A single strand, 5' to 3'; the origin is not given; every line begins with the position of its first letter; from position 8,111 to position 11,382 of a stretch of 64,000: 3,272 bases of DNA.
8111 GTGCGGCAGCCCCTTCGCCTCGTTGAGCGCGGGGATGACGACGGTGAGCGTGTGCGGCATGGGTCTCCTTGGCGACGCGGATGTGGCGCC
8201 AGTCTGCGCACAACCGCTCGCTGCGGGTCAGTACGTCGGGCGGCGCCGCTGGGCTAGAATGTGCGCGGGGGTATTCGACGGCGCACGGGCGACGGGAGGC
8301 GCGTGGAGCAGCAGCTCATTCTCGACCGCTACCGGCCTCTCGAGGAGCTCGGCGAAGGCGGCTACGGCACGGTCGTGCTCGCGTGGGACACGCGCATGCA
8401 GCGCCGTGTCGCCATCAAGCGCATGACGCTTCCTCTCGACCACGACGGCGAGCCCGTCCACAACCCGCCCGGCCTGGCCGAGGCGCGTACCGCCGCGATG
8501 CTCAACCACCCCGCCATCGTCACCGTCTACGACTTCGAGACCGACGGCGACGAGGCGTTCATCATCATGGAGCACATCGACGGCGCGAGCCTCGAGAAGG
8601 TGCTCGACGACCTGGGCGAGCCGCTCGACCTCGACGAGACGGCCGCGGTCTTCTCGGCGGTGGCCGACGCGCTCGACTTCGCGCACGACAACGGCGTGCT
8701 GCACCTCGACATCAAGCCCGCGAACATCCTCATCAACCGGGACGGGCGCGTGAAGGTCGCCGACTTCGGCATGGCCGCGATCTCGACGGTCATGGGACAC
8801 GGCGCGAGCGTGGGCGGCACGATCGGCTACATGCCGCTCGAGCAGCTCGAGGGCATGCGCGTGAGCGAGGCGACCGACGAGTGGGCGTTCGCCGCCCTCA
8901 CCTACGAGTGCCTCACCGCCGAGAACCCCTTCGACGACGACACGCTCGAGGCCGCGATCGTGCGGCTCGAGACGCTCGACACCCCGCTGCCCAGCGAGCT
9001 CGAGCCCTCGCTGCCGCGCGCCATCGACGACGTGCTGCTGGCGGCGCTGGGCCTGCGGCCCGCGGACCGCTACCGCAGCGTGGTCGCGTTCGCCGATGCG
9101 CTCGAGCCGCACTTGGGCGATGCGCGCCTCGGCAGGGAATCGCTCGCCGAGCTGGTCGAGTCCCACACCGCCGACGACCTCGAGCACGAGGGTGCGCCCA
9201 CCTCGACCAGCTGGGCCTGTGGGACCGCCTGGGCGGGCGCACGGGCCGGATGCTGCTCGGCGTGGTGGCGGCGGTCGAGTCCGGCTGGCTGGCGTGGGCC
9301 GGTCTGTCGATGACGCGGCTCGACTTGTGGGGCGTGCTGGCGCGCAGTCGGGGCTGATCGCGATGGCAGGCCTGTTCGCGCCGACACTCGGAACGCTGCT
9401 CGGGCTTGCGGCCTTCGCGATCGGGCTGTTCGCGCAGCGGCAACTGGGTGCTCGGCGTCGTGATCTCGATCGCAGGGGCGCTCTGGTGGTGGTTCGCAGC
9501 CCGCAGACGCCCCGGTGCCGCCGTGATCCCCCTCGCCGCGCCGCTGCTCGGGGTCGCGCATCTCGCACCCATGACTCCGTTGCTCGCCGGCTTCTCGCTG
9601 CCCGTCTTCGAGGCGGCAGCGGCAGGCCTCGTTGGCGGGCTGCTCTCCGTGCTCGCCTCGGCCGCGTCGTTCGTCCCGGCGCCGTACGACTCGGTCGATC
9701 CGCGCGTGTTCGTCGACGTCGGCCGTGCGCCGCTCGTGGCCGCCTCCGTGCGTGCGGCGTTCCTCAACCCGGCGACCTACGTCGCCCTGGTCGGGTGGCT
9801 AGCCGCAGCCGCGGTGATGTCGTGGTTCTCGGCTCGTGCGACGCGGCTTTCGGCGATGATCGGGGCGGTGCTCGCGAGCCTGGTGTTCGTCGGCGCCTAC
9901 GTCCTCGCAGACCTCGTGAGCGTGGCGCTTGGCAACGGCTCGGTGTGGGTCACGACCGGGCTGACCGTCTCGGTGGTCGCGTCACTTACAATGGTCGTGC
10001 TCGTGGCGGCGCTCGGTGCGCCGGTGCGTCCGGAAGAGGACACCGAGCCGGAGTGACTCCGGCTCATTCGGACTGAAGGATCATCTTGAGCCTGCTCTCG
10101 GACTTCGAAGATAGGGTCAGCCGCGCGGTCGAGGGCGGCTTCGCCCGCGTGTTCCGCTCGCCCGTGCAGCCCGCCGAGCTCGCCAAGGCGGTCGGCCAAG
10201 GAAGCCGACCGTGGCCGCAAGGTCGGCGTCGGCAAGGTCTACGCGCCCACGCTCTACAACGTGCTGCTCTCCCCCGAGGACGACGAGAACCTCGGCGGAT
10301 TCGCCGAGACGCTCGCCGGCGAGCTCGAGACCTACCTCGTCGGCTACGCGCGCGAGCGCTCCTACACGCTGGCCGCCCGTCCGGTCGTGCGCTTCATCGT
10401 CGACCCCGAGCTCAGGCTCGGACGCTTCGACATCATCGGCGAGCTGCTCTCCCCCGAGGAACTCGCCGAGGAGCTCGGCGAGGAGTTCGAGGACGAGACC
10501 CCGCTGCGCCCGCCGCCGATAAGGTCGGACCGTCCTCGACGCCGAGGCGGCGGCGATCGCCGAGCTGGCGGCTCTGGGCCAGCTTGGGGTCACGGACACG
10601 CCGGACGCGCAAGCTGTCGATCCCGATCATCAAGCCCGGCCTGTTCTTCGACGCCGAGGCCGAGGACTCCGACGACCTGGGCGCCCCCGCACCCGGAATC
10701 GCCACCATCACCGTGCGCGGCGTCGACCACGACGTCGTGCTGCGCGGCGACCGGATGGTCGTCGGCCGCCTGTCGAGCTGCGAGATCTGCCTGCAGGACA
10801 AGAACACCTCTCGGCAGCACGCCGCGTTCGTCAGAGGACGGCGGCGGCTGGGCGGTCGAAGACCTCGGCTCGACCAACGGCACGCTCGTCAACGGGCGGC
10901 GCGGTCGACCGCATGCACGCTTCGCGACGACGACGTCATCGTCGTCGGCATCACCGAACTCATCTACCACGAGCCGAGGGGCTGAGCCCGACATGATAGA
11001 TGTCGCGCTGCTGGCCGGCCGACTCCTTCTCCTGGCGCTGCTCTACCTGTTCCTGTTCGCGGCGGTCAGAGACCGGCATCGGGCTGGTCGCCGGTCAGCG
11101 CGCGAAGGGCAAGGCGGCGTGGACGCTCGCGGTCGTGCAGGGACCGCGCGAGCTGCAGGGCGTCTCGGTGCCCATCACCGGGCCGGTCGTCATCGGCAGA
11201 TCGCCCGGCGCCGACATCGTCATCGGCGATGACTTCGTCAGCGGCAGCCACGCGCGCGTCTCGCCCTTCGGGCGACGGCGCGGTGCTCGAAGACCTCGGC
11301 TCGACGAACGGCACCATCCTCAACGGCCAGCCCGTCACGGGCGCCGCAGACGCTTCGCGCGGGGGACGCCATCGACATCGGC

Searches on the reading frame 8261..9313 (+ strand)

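Call 32: search_protein_families(library=pfam, proteins=[window:8261-9313:+], max_evalue=0.001)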
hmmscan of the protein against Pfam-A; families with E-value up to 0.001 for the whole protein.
window:8261-9313:+ (350 aa): 5 families
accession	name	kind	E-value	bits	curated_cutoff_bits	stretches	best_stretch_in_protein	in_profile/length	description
PF00069.31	Pkinase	-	1.3e-42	146.5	31.7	1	24-270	1-251/263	Protein kinase domain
PF07714.23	PK_Tyr_Ser-Thr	-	5.6e-31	108.2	23.1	1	28-239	5-220/258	Protein tyrosine and serine/threonine kinase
PF03109.22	ABC1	-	2.9e-05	23.8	22.9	1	98-172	142-214/244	ABC1 atypical kinase-like domain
PF01636.29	APH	-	0.00014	22.1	23.2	1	113-175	138-200/239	Phosphotransferase enzyme family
PF06293.20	Kdo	-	0.00038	20.4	21.3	1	97-169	90-166/207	Lipopolysaccharide kinase (Kdo/WaaP) family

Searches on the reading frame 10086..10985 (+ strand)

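Call 32: search_protein_families(library=pfam, proteins=[window:10086-10985:+], max_evalue=0.001)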
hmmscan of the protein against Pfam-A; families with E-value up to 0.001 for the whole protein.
window:10086-10985:+ (299 aa): 3 families
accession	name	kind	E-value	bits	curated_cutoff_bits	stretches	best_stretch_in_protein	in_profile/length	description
PF12401.13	FhaA_N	-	7.2e-07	30.1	25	1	4-36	1-33/115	FhaA, N-terminal domain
PF16697.10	Yop-YscD_cpl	-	6.1e-06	26.9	33.2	1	217-293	12-89/94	Inner membrane component of T3SS, cytoplasmic domain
PF00498.31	FHA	-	0.0002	22.2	20.7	1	225-252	2-29/67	FHA domain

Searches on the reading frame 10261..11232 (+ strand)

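Call 32: search_protein_families(library=pfam, proteins=[window:10261-11232:+], max_evalue=0.001)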
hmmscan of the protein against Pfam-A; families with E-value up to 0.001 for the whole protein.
window:10261-11232:+ (323 aa): 2 families
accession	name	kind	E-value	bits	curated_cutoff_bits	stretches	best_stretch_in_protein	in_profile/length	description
PF12401.13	FhaA_N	-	2.7e-10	41.1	25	1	2-58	58-114/115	FhaA, N-terminal domain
PF00498.31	FHA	-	3.8e-05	24.5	20.7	1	193-217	29-53/67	FHA domain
